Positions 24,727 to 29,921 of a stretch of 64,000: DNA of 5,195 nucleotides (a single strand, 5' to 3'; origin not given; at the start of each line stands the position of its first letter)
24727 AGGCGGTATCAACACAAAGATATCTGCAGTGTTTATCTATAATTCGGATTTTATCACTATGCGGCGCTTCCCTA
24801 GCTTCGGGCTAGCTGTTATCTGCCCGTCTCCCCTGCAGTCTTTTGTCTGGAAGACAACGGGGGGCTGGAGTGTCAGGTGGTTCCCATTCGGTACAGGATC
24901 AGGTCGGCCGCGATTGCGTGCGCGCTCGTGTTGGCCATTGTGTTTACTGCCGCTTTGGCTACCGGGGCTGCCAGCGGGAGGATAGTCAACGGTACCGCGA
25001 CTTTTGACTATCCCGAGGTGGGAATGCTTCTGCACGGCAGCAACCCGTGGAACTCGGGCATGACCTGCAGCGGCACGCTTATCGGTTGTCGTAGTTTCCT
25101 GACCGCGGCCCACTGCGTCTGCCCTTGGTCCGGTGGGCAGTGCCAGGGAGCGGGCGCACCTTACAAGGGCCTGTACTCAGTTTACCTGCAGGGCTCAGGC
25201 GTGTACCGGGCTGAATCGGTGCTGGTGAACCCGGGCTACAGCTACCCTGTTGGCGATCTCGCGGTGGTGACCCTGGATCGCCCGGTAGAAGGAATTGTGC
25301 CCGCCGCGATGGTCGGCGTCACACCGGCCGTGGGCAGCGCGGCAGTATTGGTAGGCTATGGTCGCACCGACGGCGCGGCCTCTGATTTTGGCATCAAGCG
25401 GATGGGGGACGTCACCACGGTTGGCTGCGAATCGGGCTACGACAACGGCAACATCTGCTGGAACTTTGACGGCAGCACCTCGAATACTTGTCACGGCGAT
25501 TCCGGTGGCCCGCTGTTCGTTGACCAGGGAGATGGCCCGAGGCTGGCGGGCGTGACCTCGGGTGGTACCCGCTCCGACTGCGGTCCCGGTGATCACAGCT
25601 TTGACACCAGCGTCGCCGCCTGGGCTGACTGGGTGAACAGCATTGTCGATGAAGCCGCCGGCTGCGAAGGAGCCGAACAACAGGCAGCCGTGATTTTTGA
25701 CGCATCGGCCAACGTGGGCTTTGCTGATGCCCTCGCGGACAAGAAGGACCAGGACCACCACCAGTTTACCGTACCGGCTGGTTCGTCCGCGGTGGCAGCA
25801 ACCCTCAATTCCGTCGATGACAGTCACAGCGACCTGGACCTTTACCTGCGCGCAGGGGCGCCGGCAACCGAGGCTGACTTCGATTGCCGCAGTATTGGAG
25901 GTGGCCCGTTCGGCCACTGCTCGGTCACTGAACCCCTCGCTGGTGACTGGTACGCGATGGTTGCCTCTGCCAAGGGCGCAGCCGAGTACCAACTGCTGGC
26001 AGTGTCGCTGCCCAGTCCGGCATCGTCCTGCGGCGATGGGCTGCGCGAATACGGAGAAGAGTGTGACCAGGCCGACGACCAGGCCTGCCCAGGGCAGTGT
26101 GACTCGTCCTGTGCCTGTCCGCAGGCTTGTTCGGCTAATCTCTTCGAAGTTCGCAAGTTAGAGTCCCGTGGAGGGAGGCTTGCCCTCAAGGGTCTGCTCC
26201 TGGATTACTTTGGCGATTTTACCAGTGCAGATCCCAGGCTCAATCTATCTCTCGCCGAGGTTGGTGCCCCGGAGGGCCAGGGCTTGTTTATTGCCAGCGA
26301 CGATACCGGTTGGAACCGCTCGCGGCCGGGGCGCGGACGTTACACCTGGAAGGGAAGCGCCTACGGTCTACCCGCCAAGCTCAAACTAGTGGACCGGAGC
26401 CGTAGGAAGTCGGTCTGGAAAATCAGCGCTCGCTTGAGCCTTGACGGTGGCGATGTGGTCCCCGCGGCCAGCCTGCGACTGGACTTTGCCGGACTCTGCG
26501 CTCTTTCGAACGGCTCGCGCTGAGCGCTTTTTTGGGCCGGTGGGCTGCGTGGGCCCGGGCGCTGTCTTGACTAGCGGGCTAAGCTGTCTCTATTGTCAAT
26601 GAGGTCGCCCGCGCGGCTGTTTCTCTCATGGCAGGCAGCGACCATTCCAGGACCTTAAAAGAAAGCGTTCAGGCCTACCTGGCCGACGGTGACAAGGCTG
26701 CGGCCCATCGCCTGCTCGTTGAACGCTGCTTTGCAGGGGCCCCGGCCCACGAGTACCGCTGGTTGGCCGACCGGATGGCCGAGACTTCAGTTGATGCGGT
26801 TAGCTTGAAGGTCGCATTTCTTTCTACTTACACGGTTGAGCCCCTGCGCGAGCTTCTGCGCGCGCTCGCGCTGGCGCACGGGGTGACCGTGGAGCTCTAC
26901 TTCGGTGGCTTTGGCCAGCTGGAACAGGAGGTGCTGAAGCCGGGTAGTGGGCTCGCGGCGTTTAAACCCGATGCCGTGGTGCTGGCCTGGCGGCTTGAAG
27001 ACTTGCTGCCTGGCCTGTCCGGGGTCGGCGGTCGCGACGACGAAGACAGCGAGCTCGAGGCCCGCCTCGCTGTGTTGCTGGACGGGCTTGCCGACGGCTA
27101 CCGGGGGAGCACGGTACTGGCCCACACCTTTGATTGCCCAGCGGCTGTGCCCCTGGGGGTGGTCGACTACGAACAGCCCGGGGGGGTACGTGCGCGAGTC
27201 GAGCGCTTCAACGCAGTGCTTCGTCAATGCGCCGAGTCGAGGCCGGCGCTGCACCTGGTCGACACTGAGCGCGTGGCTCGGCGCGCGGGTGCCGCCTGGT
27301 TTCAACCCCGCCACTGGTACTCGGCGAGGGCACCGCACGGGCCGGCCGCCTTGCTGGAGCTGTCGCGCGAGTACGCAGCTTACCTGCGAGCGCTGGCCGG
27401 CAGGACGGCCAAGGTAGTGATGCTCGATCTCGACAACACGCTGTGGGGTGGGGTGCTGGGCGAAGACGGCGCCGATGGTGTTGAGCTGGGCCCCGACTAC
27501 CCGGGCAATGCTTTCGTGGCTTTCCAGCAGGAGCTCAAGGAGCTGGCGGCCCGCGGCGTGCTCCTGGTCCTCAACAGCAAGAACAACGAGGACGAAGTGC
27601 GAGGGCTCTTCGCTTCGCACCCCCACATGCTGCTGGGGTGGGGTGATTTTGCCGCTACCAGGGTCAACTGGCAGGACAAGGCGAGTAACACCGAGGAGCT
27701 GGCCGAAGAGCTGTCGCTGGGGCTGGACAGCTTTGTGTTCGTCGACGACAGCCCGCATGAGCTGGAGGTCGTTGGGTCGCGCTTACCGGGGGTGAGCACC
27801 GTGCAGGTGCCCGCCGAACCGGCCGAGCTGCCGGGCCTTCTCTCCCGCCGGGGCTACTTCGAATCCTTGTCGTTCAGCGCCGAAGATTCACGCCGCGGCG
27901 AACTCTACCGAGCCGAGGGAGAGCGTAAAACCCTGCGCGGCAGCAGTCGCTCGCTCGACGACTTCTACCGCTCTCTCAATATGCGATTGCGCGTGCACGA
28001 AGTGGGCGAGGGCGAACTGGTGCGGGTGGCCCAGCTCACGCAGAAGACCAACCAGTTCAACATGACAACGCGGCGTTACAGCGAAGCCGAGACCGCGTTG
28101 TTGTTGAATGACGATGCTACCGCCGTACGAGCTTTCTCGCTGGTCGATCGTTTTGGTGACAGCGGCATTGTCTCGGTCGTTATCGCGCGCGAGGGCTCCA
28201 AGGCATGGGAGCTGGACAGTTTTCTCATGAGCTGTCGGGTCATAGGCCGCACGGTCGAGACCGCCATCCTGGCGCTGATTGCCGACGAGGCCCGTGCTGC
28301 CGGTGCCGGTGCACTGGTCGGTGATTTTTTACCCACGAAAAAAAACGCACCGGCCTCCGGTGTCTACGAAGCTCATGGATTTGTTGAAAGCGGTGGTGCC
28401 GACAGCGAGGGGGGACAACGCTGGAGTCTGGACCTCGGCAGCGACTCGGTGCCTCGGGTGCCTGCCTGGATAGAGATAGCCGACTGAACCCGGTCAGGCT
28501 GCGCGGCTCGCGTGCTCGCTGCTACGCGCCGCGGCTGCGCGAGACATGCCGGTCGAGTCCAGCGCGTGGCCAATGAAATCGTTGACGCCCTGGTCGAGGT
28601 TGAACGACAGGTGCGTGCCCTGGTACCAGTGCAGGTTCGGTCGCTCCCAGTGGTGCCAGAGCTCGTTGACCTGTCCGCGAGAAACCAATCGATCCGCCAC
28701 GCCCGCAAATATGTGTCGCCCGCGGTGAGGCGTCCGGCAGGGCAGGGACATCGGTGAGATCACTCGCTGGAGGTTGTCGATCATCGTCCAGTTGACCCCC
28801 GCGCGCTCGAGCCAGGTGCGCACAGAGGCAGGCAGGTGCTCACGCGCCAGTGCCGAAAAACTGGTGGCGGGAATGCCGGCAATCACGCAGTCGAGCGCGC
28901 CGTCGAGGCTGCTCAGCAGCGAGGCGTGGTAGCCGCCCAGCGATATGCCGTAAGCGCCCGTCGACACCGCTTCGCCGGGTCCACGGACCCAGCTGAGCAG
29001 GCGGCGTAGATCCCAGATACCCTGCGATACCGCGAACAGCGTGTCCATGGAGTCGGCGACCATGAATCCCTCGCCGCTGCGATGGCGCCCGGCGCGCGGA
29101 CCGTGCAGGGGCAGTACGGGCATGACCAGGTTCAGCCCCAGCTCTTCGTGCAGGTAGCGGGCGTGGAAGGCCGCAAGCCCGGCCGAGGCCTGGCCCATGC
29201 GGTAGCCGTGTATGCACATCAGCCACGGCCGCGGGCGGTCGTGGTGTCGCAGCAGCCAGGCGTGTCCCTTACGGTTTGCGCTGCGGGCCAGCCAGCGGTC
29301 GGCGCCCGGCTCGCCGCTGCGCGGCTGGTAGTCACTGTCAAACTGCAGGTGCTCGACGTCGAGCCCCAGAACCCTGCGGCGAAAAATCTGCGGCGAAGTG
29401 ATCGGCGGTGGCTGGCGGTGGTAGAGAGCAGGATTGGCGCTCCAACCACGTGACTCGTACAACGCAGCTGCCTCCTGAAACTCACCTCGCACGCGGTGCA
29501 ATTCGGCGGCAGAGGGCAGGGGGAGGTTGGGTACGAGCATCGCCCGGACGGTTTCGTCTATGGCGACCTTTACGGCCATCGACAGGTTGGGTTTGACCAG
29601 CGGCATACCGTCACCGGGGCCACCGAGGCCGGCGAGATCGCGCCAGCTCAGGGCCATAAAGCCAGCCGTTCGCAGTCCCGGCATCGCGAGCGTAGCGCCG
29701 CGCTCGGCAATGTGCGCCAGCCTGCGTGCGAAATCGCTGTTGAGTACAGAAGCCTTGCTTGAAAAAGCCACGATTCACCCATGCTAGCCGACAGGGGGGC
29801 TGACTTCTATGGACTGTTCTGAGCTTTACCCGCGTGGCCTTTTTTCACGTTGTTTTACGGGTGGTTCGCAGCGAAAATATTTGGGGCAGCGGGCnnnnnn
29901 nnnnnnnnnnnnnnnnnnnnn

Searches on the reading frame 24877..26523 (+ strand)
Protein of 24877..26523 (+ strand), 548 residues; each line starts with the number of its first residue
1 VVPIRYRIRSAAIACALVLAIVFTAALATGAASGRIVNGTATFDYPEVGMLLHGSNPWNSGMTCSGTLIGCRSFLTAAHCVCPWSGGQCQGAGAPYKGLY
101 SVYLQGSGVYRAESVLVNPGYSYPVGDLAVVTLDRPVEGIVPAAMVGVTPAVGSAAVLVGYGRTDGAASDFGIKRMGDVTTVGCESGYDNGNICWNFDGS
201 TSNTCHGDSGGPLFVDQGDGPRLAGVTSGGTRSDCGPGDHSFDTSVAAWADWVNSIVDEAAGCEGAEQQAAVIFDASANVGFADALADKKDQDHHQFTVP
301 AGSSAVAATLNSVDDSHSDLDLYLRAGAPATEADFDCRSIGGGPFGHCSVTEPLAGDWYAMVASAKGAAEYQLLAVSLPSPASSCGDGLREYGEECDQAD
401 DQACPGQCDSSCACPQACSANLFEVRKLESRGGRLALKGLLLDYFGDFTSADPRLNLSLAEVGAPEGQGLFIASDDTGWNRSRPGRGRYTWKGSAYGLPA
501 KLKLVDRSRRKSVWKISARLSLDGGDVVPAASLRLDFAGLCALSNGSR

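Call 8: search_protein_families(library=pfam, proteins=[window:24877-26523:+], max_evalue=0.01)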
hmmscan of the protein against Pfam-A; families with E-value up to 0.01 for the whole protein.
window:24877-26523:+ (548 aa): 3 families
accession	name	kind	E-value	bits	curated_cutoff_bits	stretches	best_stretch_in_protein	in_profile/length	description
PF00089.32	Trypsin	-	6.2e-20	72.4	20.6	1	56-253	23-220/220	Trypsin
PF04151.21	PPC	-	8.2e-10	39.9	25.9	1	291-364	1-70/70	Bacterial pre-peptidase C-terminal domain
PF13365.12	Trypsin_2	-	2.8e-09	38.3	27.6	1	64-218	1-139/144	Trypsin-like peptidase domain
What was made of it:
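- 24877..26523 (+): Trypsin-like serine protease with a PPC domain, 548 aa. It is a possible sixth gene of the Binatia version of the cluster and occupies the place of SurA in Pseudomonas. Trypsin 72.4 bits and PPC 39.9 bits (call 8).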

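Call 10: search_protein_families(library=ncbifam, proteins=[window:24877-26523:+], max_evalue=0.01)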
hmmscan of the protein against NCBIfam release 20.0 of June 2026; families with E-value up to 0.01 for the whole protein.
window:24877-26523:+ (548 aa): 0 families

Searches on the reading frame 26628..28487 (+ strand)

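Call 8: search_protein_families(library=pfam, proteins=[window:26628-28487:+], max_evalue=0.01)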
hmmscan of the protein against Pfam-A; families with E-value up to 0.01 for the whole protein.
window:26628-28487:+ (619 aa): 0 families

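Call 10: search_protein_families(library=ncbifam, proteins=[window:26628-28487:+], max_evalue=0.01)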
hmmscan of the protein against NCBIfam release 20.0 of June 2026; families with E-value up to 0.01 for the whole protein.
window:26628-28487:+ (619 aa): 2 families
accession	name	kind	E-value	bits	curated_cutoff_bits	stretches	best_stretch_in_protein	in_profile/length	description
TIGR01686.1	FkbH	subfamily_domain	2.7e-90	302.8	146.65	1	260-587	2-321/323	FkbH domain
TIGR01681.1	HAD-SF-IIIC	subfamily_domain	1.9e-15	57.9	35.75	1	262-380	1-126/132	HAD-IIIC family phosphatase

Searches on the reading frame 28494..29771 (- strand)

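Call 32: search_protein_families(library=pfam, proteins=[window:28494-29771:-], max_evalue=0.001)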
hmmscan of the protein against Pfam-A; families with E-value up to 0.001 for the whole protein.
window:28494-29771:- (425 aa): 1 family
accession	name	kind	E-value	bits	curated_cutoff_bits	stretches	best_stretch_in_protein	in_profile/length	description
PF09752.15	ABHD18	-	0.00039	20.1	21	0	243-289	150-195/351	Alpha/beta hydrolase domain containing 18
